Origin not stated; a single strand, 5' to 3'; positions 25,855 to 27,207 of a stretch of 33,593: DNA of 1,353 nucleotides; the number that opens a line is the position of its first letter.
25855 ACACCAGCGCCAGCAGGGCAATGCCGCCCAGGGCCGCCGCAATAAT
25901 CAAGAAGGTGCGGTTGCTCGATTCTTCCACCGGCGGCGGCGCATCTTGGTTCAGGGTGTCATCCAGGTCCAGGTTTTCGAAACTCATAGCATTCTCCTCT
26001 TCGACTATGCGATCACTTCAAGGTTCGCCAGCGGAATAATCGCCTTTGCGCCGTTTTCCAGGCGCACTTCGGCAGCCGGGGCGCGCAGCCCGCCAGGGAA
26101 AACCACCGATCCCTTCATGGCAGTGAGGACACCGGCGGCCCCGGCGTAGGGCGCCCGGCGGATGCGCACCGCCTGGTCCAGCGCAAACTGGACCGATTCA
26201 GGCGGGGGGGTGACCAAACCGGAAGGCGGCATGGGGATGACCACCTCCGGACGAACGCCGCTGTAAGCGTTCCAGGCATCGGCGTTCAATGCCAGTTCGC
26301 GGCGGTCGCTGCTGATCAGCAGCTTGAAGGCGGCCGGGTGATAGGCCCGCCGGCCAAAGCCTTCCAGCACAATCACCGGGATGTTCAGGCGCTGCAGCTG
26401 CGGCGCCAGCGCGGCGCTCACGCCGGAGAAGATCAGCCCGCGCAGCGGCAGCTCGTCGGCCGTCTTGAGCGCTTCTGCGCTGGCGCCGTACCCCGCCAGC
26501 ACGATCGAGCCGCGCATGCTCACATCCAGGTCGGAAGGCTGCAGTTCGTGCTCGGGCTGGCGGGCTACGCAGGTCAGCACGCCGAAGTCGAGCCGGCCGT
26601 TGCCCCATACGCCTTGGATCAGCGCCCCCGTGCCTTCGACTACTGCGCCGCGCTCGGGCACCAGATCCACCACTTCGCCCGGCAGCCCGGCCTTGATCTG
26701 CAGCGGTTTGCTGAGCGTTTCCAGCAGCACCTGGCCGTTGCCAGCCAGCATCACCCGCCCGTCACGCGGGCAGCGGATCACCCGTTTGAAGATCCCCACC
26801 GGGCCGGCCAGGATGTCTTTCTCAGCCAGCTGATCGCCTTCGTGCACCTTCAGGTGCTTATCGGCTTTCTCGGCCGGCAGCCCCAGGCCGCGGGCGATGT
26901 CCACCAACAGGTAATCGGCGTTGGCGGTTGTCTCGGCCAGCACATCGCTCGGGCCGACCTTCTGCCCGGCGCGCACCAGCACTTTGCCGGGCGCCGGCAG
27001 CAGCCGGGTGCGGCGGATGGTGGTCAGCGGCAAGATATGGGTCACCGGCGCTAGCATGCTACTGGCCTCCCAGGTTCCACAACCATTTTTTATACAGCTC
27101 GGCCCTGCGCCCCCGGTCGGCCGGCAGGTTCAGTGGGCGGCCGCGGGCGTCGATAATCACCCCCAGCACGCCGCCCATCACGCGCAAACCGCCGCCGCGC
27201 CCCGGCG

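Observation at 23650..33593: Tightly packed, partly overlap-coupled 8-gene cluster with no match to any described system: membrane trio, Zn-ribbon/PDW-repeat giant, GlmL-type ASKHA ATPase, barrel/KOW protein, sorting-signal protein and cNMP sensor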

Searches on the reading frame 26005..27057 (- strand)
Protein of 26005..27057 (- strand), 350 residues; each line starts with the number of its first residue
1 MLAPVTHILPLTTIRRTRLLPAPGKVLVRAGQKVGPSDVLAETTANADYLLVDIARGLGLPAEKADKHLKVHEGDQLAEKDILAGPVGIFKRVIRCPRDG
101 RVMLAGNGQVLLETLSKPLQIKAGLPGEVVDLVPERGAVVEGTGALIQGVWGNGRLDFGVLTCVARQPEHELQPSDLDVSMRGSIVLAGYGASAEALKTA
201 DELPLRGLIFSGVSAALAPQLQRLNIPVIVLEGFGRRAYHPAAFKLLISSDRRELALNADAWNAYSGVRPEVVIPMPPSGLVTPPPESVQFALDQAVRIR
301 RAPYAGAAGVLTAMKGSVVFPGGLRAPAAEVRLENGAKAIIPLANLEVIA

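Call 3: search_protein_families(library=pfam, proteins=[window:26005-27057:-], max_evalue=0.1)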
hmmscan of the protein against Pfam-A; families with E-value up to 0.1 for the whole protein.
window:26005-27057:- (350 aa): 0 families

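Call 4: search_protein_families(library=ncbifam, proteins=[window:26005-27057:-], max_evalue=0.1)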
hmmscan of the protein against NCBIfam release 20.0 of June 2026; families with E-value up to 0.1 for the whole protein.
window:26005-27057:- (350 aa): 0 families

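Call 12: find_homologous_proteins(query=window:26005-27057:-, max_evalue=0.001)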
Query window:26005-27057:- (350 aa): 1594 proteins with E <= 0.001 among 8000 candidates; the best 120 are listed.
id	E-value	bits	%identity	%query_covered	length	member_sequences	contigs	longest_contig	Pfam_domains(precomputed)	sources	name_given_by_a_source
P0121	1.3e-221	753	100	100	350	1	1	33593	-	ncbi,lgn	ncbi:MAG: hypothetical protein ACKOC5_15890 [Chloroflexota bacterium]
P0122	1.6e-150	519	67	100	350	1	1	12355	-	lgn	-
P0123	5.5e-147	507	66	100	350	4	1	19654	-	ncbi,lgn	-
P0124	6.1e-141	487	62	100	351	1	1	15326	-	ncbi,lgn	-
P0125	3.4e-140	485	62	100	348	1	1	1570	-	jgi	jgi:hypothetical protein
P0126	6.2e-134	464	62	100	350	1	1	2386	-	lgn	-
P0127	2.5e-133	462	61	99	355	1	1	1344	-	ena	-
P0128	7.9e-133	461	59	99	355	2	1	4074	-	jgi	jgi:hypothetical protein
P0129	1.2e-132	460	59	99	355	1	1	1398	-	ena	-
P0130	1.8e-130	453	59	100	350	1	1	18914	-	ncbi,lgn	-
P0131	6.0e-130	451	57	100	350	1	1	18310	-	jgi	-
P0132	9.4e-129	447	58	100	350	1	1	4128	-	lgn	-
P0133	4.7e-128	445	58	100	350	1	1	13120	-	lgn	-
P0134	1.2e-127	444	58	100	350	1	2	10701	-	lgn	-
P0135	1.9e-127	443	57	99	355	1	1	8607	-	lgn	-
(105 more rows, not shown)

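Call 15: search_solved_structures(query=A1, max_evalue=10)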
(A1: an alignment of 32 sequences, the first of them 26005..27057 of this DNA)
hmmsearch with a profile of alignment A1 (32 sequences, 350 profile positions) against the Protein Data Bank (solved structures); distinct sequences matched with E-value up to 10: 13.
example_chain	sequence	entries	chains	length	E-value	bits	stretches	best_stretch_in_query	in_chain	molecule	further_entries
7qrw_A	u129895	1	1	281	0.014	17.5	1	134-189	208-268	Isoform 4 of Tripartite motif-containing protein 3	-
5i8l_A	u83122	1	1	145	0.018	17.2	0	143-168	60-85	Lysozyme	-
7b96_A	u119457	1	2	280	0.11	14.5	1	117-190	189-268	Isoform 2 of Tripartite motif-containing protein 2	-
7qrv_A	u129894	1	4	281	0.11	14.5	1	117-190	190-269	Tripartite motif-containing protein 2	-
7b2r_A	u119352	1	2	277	0.12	14.4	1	117-190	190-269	Tripartite motif-containing protein 2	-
1e6c_A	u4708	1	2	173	0.13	14.3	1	53-119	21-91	SHIKIMATE KINASE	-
1shk_A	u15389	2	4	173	0.13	14.3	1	53-119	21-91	SHIKIMATE KINASE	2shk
5ucs_A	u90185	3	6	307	0.19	13.7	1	101-178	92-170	Fructose-bisphosphate aldolase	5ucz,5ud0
5ucn_A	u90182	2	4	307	0.23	13.5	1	101-178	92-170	Fructose-bisphosphate aldolase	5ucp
9eh1_Z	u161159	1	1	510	0.27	13.3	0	293-318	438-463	Transcription elongation factor SPT5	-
5ud1_A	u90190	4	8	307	0.31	13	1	101-178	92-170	Fructose-bisphosphate aldolase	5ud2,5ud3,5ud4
3c4u_A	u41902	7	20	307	0.32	13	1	101-178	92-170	Fructose-bisphosphate aldolase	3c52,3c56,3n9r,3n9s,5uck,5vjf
7nc7_A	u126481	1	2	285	0.6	12.1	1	101-175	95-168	Fructose-bisphosphate aldolase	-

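Call 22: predict_structure(alignment_id=A1)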
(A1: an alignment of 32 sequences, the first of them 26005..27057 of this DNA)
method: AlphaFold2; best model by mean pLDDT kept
length: 350 residues; sequences in the alignment: 32
mean_pLDDT: 76.6   pTM: 0.46
mean pLDDT of the five models: 76.6, 71.7, 70.7, 70.5, 62.9
residues with pLDDT >= 90: 80; 70-90: 168; 50-70: 80; < 50: 22
segments of 3 or more residues with pLDDT < 50: 1-5, 249-252, 278-288
pLDDT, mean of each block of 10 residues (from residue 1): 40 76 88 81 82 92 92 92 90 90 93 82 82 90 69 57 71 82 76 89 82 82 79 57 52 53 56 58 44 87 85 86 74 92 82
secondary structure, 60 per line:
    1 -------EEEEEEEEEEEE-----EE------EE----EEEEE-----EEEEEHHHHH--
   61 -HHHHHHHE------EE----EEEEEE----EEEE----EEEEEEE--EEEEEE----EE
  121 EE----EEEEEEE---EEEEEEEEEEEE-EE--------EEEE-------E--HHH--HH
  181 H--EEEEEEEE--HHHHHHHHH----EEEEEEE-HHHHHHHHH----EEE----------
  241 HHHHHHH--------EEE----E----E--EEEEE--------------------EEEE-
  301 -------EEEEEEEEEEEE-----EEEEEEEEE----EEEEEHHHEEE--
elements in order: E8-19 E39-43 E49-53 H54-58 H62-68 E82-87 E92-95 E100-106 E109-114 E119-122 E127-133 E137-148 E160-163 E184-191 H194-202 E207-213 H215-223 E228-230 H241-247 E256-258 E271-275 E296-299 E308-319 E325-333 E338-342 E346-348

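Call 26: search_protein_representatives(protein=window:26005-27057:-)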
Query: 350 residues. Proteins with E-value up to 0.001 (for the whole library): 1589; up to 1e-10: 1008; up to 1e-30: 350. The best 150 are listed.
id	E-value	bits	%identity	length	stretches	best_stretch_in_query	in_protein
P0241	4.6e-105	367.9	52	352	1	1-349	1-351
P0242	1.5e-100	353.0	49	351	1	1-350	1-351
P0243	1.6e-99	349.6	48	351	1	1-350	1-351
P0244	2.4e-99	349.1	49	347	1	1-350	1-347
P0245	1.1e-91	323.9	47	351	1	2-349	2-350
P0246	1.3e-89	317.1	45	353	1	1-349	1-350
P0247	7.9e-88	311.2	47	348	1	1-349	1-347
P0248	2.8e-87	309.4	43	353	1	1-349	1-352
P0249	5.2e-87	308.5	47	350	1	1-349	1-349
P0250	1.9e-86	306.7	45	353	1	1-349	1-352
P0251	1.3e-85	303.9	45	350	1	1-349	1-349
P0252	1.5e-85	303.7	47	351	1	1-349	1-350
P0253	9.0e-84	297.9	43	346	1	5-349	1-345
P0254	1.9e-83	296.8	44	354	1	4-349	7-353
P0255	3.0e-83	296.1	41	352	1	4-349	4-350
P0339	2.2e-56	207.8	33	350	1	1-349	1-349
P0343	1.5e-55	205.1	34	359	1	1-350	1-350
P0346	2.6e-55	204.3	33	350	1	1-349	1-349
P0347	3.7e-55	203.8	33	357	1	12-349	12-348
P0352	3.3e-54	200.7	33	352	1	1-349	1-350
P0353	5.2e-54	200.0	33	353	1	1-348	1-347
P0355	1.1e-53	198.9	33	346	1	2-349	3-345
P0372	2.7e-51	191.1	33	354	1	8-347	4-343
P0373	3.1e-51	190.9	32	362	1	2-331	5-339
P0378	6.1e-50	186.6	33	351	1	3-348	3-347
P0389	1.8e-48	181.8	32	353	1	6-349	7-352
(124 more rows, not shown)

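Call 27: fold_search(model_id=the predicted structure, library=pdb)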
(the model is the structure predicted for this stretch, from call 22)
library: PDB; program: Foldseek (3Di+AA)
matches with E <= 10: 1359; with E <= 0.001: 2
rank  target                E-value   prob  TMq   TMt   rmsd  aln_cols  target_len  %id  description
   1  2xhc                  5.2e-05  0.93  0.17  0.17  19.3       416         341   12  Crystal Structure of Thermotoga maritima N-utilization Substance G (NusG) (released 2011-06-29)
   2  9rtt_Z                8.6e-04  0.66  0.14  0.10  19.9       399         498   10  Activated Elongation Complex with IWS1 and ELOF1 (released 2025-09-03)
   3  9fyx_Z                4.2e-03  0.38  0.14  0.10  24.6       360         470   12  Influenza A/H7N9 polymerase pre-cleavage cap-snatching complex (released 2025-07-16)
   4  6gmh_Z                4.4e-03  1.00  0.14  0.10  15.1       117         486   15  Structure of activated transcription complex Pol II-DSIF-PAF-SPT6 (released 2018-08-22)
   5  8xrm_Z                4.6e-03  1.00  0.14  0.10  14.1       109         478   16  RNA polymerase II elongation complex with DSIF, SPT6, and ELOF1 transcribing genomic DNA extracted from human nuclei (released 2025-05-07)
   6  8oj3_G                5.2e-03  0.95  0.15  0.19  13.4       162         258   17  Crystal structure of the Candida albicans 80S ribosome in complex with geneticin G418 (rotated state) (released 2024-10-09)
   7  2n5u_MODEL_1_A        5.8e-03  1.00  0.14  0.56   5.8        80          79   18  Solution structure of the cyanobacterial cytochrome b6f complex subunit PetP (released 2016-04-13)
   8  9qeq_Z                5.8e-03  1.00  0.14  0.10  14.9       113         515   15  Structure of the transcribing Pol II-DSIF-SPT6-U1 snRNP complex (released 2025-07-09)
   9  7okx_Z                7.7e-03  1.00  0.13  0.83   1.3        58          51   24  Structure of active transcription elongation complex Pol II-DSIF (SPT5-KOW5)-ELL2-EAF1 (composite structure) (released 2021-07-14)
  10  5xon_W                7.7e-03  1.00  0.14  0.15  23.8       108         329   15  RNA Polymerase II elongation complex bound with Spt4/5 and TFIIS (released 2017-08-16)
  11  9g33_DE               7.7e-03  1.00  0.14  0.21  12.6       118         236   11  Stalled 90S - Utp23-Krr1-deltaC3 (released 2025-06-18)
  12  2hi6_MODEL_1_A        8.2e-03  1.00  0.24  0.55   5.6       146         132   12  Solution NMR structure of UPF0107 protein AF_0055, Northeast Structural Genomics Consortium Target GR101 (released 2006-08-29)
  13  7mq9_L4               8.6e-03  0.99  0.14  0.20  12.9       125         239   15  Cryo-EM structure of the human SSU processome, state pre-A1* (released 2021-09-22)
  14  8p4c_Z                8.6e-03  0.30  0.13  0.10  28.2       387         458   13  Structural insights into human co-transcriptional capping - structure 3 (released 2023-08-16)
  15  6ir9_W                9.1e-03  0.98  0.14  0.17  24.4       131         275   19  RNA polymerase II elongation complex bound with Elf1 and Spt4/5, stalled at SHL(-1) of the nucleosome (released 2019-02-20)
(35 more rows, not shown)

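Call 31: find_related_loci(query=A3, collection=genome_contigs, flank=10000)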
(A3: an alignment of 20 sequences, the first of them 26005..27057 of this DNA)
Query A3 (350 aa) in genome_contigs; peptide patterns used: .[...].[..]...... (x = any residue, [..] = any of these).
599 stretches matched a pattern (row limit reached: there are more); 595 encode a relative of the query (tblastn E <= 1e-3); the best 80 are kept; 80 distinct loci.
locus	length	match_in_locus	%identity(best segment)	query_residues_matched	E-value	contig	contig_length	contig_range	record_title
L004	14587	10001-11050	66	1-350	2e-147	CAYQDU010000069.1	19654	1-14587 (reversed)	MAG TPA_asm: uncultured Anaerolinea sp. isolate binchicken_co20_395 genome assembly, contig: NODE_5411_length_19654_cov_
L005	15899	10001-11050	58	1-350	2e-133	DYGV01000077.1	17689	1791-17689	MAG TPA_asm: Anaerolinea thermophila isolate BE2012_54_8 Afr_mines_BE2012_1517_length_17689_cov_3_387830, whole genome s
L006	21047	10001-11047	57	1-349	4e-131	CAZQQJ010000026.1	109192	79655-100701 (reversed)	MAG TPA_asm: uncultured Anaerolinea sp. isolate SRP278314_co2_69 genome assembly, contig: NODE_303_length_109192_cov_37.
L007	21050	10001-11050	57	1-350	6e-131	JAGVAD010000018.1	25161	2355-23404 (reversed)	MAG: Anaerolineales bacterium isolate DeMMO6_43 c_000000035528, whole genome shotgun sequence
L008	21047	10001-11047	54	1-349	1e-126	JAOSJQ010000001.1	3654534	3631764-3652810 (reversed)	MAG: Anaerolineales bacterium isolate FR_7 FR-Anaerolineales-1_s1, whole genome shotgun sequence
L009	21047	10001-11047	56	1-349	4e-126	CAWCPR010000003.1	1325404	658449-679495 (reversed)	MAG: uncultured Chloroflexia bacterium isolate MFD04944.bin.2.27 genome assembly, contig: contig_23293, whole genome sho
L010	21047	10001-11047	55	1-349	2e-124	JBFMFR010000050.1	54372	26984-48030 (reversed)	MAG: Chloroflexota bacterium isolate MAG276 MAG276_50, whole genome shotgun sequence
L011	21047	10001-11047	54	1-349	2e-124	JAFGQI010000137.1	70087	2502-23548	MAG: Anaerolineales bacterium isolate Zod_Metabat.740 k87_11240026, whole genome shotgun sequence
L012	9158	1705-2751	53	1-349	8e-124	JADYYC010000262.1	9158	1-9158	MAG: Anaerolineales bacterium isolate SJ511 c_000000655845, whole genome shotgun sequence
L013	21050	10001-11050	54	1-349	4e-123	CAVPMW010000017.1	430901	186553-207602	MAG: uncultured Chloroflexia bacterium isolate MFD10007.bin.2.126 genome assembly, contig: contig_39965, whole genome sh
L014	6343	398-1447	53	1-349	9e-123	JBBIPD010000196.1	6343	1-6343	MAG: Chloroflexota bacterium isolate TCF170221_bin_295 NODE_11450_length_6343_cov_4.237436, whole genome shotgun sequenc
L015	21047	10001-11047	56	1-349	4e-122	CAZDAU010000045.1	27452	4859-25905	MAG TPA_asm: uncultured Anaerolinea sp. isolate binchicken_co274_325 genome assembly, contig: NODE_4450_length_27452_cov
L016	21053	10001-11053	55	1-350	1e-121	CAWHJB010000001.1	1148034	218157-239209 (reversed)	MAG: uncultured Chloroflexia bacterium isolate MFD02923.bin.2.67 genome assembly, contig: contig_12991, whole genome sho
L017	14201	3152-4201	57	1-349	1e-119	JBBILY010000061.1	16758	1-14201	MAG: Chloroflexota bacterium isolate BR1F70218_bin_22 NODE_3742_length_16758_cov_4.499371, whole genome shotgun sequence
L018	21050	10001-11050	53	1-349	3e-119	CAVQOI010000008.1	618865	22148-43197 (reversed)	MAG: uncultured Chloroflexia bacterium isolate MFD09964.bin.1.234 genome assembly, contig: contig_3655, whole genome sho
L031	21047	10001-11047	52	1-349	5e-114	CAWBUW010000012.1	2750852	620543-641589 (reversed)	MAG: uncultured Chloroflexia bacterium isolate MFD03899.bin.1.41 genome assembly, contig: contig_6931, whole genome shot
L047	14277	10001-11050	48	1-349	1e-104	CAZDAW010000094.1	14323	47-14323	MAG TPA_asm: uncultured Anaerolineaceae bacterium isolate SRP167436_co1_201 genome assembly, contig: NODE_6920_length_14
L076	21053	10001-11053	48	1-350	7e-101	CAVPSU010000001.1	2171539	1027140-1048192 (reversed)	MAG: uncultured Chloroflexia bacterium isolate MFD09730.bin.2.106 genome assembly, contig: contig_13157, whole genome sh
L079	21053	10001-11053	48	1-350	9e-101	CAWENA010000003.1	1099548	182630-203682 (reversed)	MAG: uncultured Chloroflexia bacterium isolate MFD04716.bin.1.45 genome assembly, contig: contig_6856, whole genome shot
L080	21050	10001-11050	47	1-349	2e-100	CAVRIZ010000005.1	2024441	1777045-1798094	MAG: uncultured Chloroflexia bacterium isolate MFD05942.bin.1.115 genome assembly, contig: contig_11739, whole genome sh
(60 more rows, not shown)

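Call 38: search_protein_families(library=pfam, proteins=[L031:2638-2910:+, L079:3844-4095:+, L031:2907-3668:+, L079:4099-4845:+, L031:3665-4300:+, L079:4842-5453:+, L031:7501-8184:+, L079:7530-8189:+, L031:11130-11726:+, L079:11079-11678:+], max_evalue=1)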
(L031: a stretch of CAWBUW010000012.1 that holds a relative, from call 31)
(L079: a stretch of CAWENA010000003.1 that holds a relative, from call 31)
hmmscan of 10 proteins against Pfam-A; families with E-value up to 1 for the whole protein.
L031:2638-2910:+ (90 aa): 0 families

L079:3844-4095:+ (83 aa): 0 families

L031:2907-3668:+ (253 aa): 1 family
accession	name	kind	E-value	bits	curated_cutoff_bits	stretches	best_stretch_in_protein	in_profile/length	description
PF20539.3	DUF6754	-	3.6e-28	98.8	27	1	11-251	12-249/257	Domain of unknown function (DUF6754)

L079:4099-4845:+ (248 aa): 1 family
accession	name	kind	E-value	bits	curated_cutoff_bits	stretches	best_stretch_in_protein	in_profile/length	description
PF20539.3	DUF6754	-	3.4e-22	79.3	27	1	4-246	9-249/257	Domain of unknown function (DUF6754)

L031:3665-4300:+ (211 aa): 1 family
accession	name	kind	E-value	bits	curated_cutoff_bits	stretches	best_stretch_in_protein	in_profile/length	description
PF21500.3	HolB_lid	-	0.14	12.5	27.1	1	98-120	3-25/40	DNA polymerase III subunit delta', AAA+ ATPase lid domain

L079:4842-5453:+ (203 aa): 3 families
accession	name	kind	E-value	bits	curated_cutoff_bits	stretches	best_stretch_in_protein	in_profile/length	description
PF01757.29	Acyl_transf_3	-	0.072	12.6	31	1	15-96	189-269/326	Acyltransferase domain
PF10067.14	DUF2306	-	0.29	11.7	31.6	1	40-125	5-85/147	Predicted membrane protein (DUF2306)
PF19506.4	DUF6040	-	0.41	10.5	23.4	1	20-84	128-192/233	Family of unknown function (DUF6040)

L031:7501-8184:+ (227 aa): 0 families

L079:7530-8189:+ (219 aa): 0 families

L031:11130-11726:+ (198 aa): 5 families
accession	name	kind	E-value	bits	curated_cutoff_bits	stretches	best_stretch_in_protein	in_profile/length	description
PF01874.21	CitG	-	0.026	14.6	27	1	39-103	84-148/284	ATP:dephospho-CoA triphosphoribosyl transferase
PF11174.13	DUF2970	-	0.1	12.9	27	1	32-55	31-54/56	Protein of unknown function (DUF2970)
PF15145.11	DUF4577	-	0.25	11.8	27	1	12-58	40-86/128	Domain of unknown function (DUF4577)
PF11857.13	DUF3377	-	0.43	11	26.5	1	9-66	2-61/72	Domain of unknown function (DUF3377)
PF15012.11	DUF4519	-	0.56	10.8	27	1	172-193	33-54/56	Domain of unknown function (DUF4519)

L079:11079-11678:+ (199 aa): 3 families
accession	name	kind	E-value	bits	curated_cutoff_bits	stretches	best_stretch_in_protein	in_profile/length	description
PF18895.5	T4SS_pilin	-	0.025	15.1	26.6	1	20-70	9-55/71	Type IV secretion system pilin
PF13273.12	DUF4064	-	0.15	12.8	32.1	0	21-77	1-57/102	Protein of unknown function (DUF4064)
PF15069.11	FAM163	-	0.31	11.9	28.3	1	23-95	5-80/164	FAM163 family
